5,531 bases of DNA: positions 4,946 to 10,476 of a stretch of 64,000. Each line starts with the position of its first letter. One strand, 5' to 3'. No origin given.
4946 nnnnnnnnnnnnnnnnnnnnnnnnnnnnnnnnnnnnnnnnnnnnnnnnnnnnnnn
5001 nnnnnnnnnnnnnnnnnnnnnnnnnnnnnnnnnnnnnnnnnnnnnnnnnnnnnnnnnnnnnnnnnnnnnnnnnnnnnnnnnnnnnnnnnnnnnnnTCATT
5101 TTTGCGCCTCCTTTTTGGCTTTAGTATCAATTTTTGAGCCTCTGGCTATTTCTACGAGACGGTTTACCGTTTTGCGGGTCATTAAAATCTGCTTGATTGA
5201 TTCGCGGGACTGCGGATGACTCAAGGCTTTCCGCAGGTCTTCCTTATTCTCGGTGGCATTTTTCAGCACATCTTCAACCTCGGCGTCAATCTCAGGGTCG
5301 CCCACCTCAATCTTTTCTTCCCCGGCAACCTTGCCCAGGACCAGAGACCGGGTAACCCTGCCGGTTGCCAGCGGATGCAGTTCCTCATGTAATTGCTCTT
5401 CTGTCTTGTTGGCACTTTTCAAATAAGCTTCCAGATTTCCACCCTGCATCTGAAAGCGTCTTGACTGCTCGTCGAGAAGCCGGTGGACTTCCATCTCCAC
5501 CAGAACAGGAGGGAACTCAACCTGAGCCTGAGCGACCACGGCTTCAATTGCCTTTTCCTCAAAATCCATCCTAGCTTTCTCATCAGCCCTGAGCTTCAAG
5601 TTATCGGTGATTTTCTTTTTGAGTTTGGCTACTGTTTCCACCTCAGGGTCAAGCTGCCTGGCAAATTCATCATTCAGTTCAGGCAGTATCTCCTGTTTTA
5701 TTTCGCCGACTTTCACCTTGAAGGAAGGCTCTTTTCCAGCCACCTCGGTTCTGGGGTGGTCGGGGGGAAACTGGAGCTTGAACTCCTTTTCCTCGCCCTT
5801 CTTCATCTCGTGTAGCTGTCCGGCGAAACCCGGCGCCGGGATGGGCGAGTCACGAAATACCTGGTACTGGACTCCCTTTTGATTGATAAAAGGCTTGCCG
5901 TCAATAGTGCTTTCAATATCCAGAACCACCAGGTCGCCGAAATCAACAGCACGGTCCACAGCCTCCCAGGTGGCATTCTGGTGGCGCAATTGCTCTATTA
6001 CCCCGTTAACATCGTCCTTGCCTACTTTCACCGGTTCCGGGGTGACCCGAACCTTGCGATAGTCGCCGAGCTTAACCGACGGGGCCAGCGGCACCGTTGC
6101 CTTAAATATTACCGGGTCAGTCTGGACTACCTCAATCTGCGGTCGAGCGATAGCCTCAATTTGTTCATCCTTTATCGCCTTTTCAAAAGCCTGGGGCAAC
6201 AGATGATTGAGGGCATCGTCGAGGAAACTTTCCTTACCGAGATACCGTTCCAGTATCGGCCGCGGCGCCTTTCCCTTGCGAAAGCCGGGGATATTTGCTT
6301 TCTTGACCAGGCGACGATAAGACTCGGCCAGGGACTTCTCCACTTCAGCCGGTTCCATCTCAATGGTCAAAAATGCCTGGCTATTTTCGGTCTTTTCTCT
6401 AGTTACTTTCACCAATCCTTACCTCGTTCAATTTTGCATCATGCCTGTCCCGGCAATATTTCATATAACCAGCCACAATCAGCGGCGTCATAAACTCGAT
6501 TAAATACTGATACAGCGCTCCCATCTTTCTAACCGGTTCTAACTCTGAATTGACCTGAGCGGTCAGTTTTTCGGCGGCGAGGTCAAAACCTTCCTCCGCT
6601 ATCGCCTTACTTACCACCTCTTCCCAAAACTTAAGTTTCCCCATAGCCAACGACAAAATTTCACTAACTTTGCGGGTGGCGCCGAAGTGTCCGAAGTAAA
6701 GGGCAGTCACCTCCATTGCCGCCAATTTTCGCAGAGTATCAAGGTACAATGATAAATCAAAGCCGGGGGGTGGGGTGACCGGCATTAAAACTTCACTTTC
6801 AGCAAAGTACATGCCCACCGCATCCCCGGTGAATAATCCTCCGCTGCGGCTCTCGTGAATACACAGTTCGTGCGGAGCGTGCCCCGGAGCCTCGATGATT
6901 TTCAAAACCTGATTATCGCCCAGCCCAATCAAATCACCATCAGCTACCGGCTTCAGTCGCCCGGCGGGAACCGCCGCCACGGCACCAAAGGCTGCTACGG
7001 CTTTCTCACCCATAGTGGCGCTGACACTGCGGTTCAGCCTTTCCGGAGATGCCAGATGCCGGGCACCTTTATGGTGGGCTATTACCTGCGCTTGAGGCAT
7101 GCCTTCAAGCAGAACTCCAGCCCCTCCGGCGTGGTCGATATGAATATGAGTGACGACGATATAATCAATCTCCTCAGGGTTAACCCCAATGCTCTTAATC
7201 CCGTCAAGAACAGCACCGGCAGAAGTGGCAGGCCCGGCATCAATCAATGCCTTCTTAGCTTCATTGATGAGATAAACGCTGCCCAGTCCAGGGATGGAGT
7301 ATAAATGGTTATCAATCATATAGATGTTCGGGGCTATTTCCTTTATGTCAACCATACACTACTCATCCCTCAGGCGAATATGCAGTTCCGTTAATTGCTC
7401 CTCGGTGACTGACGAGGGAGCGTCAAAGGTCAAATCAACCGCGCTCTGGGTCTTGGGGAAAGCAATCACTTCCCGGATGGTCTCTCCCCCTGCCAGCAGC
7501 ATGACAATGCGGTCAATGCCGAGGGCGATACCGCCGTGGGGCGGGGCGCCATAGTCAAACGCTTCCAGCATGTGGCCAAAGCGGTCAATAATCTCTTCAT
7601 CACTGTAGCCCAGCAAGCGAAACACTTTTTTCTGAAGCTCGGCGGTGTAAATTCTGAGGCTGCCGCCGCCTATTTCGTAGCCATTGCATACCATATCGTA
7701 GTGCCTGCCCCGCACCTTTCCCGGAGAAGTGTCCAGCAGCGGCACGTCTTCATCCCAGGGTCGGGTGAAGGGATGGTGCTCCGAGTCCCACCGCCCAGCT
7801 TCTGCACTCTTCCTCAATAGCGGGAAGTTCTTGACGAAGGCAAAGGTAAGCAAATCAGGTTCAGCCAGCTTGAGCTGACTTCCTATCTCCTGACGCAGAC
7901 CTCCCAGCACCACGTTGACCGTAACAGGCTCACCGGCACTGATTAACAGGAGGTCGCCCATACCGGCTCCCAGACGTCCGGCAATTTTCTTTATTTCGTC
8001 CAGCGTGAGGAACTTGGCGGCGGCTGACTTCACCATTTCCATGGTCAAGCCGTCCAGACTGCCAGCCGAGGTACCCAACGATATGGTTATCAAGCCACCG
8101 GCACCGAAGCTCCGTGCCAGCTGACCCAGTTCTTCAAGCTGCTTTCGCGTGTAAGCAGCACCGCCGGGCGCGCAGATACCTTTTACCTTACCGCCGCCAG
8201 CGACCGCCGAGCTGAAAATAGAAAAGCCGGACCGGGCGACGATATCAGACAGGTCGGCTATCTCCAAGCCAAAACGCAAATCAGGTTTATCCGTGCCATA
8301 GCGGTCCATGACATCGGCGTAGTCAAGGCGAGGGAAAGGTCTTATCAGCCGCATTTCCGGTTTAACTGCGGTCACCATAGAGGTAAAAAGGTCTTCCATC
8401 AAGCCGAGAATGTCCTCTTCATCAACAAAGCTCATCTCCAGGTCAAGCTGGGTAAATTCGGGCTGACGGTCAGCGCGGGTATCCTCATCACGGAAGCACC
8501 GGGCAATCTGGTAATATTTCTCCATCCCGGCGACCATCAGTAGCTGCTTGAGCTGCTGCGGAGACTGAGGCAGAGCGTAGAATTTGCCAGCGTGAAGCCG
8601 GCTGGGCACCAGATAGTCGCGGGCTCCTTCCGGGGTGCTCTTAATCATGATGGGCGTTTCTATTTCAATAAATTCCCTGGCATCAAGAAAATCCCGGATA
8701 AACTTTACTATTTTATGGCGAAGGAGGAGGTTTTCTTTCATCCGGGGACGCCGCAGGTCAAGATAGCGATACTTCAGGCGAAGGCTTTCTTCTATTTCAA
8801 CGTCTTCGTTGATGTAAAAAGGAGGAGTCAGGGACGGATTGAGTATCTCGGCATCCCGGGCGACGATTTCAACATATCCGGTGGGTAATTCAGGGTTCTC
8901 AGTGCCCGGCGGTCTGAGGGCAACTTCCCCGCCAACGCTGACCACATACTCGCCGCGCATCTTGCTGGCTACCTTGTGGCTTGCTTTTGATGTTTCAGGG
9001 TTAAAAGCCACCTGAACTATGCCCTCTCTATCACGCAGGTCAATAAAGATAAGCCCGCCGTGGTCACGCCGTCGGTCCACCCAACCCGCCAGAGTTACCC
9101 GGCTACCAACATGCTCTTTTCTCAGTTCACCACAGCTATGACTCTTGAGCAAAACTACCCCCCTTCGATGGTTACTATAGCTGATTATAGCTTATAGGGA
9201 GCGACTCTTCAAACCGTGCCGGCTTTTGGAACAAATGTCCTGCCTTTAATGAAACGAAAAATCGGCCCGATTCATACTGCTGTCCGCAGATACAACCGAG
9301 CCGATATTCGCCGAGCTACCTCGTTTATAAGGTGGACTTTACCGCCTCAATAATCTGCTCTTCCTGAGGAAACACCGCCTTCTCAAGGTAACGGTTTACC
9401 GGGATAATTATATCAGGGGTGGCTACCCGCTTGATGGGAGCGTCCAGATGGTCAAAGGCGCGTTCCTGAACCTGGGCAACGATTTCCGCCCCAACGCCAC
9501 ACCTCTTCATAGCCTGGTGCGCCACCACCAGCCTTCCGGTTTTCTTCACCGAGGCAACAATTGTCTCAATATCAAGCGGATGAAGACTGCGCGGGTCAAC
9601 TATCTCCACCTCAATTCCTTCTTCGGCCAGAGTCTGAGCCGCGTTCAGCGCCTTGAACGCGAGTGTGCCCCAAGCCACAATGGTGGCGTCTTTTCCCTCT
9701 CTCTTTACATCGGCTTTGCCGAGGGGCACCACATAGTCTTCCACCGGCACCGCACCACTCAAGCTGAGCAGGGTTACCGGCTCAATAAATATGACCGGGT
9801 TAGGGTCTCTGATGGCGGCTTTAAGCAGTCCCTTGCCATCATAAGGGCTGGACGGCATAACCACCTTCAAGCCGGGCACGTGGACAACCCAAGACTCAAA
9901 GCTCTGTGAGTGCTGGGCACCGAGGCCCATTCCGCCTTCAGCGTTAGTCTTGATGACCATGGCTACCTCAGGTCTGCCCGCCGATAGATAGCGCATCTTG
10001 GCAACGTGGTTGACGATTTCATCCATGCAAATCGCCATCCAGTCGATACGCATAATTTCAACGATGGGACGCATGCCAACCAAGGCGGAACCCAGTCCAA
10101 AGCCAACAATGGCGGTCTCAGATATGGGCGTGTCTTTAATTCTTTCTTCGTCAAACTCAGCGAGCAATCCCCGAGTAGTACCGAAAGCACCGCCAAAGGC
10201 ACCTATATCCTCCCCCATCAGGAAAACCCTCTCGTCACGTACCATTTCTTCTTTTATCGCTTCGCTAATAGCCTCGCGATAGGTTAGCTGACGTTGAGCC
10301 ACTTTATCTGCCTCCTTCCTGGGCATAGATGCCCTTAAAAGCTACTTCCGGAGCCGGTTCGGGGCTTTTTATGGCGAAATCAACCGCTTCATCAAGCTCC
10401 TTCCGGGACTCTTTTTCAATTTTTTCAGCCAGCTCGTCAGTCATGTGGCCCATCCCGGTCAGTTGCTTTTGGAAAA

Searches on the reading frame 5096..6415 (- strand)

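Call 26: search_protein_families(library=pfam, proteins=[window:5096-6415:-], max_evalue=1e-8)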
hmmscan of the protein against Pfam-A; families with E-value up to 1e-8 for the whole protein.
window:5096-6415:- (439 aa): 2 families
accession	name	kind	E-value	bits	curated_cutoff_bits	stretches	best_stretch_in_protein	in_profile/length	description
PF05697.18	Trigger_N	-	4.1e-39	134.6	22.2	1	3-143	2-144/144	Bacterial trigger factor protein (TF)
PF05698.19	Trigger_C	-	1.5e-31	110.1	22.7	1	261-422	1-162/162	Bacterial trigger factor protein (TF) C-terminus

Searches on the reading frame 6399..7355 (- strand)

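Call 26: search_protein_families(library=pfam, proteins=[window:6399-7355:-], max_evalue=1e-8)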
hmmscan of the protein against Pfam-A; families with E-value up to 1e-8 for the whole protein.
window:6399-7355:- (318 aa): 2 families
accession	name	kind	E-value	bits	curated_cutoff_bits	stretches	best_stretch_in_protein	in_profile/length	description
PF00753.33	Lactamase_B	-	1.1e-29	104.2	22.7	1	22-223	3-196/196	Metallo-beta-lactamase superfamily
PF19583.5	ODP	-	6.3e-09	36.4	27.2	0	28-185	6-142/194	ODP family beta lactamase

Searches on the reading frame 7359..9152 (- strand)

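Call 26: search_protein_families(library=pfam, proteins=[window:7359-9152:-], max_evalue=1e-8)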
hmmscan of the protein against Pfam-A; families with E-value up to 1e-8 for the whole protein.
window:7359-9152:- (597 aa): 3 families
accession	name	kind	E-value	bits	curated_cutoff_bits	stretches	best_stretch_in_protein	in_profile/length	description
PF00152.25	tRNA-synt_2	-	1.3e-119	399.3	25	1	122-569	2-308/308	tRNA synthetases class II (D, K and N)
PF02938.19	GAD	-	6.8e-17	61.9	23.4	1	313-415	1-94/95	GAD domain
PF01336.31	tRNA_anti-codon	-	2.9e-15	56.4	27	1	19-104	1-75/75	OB-fold nucleic acid binding domain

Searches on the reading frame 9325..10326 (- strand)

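Call 24: search_protein_families(library=pfam, proteins=[window:9325-10326:-], max_evalue=0.000001)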
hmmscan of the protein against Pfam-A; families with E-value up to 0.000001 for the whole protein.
window:9325-10326:- (333 aa): 2 families
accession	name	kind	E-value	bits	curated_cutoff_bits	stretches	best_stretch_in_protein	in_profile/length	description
PF02780.25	Transketolase_C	-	8.9e-42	142.4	25.9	1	203-325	1-124/124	Transketolase, C-terminal domain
PF02779.29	Transket_pyr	-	3.8e-35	121.5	27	1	13-187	2-172/174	Transketolase, pyrimidine binding domain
